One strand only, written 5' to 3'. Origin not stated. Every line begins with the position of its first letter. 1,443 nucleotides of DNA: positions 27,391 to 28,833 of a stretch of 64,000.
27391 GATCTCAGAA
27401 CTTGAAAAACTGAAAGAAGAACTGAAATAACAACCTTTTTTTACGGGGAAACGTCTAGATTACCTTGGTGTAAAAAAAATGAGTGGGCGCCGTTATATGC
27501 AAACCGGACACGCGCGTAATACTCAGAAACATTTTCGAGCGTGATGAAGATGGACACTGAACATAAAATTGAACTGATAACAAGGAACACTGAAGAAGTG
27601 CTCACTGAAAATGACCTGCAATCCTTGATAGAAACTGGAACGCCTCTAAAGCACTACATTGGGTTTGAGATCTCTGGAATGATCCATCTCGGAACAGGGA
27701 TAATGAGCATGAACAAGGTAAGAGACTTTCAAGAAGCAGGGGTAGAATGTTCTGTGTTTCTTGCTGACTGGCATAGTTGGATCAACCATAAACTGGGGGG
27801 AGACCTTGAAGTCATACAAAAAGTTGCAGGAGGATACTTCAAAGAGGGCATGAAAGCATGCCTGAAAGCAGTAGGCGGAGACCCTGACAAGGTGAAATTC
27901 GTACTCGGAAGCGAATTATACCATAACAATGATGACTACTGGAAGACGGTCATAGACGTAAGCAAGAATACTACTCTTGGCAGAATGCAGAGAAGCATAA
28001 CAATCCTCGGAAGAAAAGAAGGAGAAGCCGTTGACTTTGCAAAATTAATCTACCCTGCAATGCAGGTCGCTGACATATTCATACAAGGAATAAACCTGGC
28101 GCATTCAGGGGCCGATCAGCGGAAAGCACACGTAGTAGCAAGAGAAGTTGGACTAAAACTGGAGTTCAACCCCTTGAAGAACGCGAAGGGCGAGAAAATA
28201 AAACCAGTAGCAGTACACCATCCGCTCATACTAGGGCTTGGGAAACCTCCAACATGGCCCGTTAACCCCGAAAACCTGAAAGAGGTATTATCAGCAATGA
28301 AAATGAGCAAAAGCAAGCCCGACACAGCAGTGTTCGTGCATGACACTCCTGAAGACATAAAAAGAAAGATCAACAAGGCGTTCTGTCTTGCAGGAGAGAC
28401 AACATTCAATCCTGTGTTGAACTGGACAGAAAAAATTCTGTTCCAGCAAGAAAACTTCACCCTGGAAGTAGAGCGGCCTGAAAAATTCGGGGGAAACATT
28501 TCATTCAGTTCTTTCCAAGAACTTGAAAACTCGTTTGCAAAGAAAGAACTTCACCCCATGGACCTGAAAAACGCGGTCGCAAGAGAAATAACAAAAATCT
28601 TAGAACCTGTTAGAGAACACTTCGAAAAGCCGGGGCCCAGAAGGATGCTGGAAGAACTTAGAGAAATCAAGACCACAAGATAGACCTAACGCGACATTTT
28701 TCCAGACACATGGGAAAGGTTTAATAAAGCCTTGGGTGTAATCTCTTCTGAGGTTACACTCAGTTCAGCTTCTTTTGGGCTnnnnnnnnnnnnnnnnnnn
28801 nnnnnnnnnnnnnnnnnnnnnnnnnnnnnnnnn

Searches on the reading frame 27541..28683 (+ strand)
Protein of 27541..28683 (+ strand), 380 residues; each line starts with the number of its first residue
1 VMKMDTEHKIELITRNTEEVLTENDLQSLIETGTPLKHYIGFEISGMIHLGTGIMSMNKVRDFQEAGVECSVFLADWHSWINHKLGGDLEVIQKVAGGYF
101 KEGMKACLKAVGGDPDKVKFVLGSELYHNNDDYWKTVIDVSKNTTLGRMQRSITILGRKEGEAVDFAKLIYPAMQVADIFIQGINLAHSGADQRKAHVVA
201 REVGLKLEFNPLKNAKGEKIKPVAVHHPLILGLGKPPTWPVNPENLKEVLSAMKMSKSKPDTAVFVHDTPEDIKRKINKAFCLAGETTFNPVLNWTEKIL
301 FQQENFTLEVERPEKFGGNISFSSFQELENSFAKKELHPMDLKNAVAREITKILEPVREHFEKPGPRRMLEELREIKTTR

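Call 71: search_protein_families(library=pfam, proteins=[window:27541-28683:+], max_evalue=0.001)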
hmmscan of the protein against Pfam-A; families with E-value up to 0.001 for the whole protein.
window:27541-28683:+ (380 aa): 1 family
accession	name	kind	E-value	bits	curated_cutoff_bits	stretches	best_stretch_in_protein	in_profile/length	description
PF00579.31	tRNA-synt_1b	-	2.4e-38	132.6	21.1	1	34-354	4-291/292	tRNA synthetases class I (W and Y)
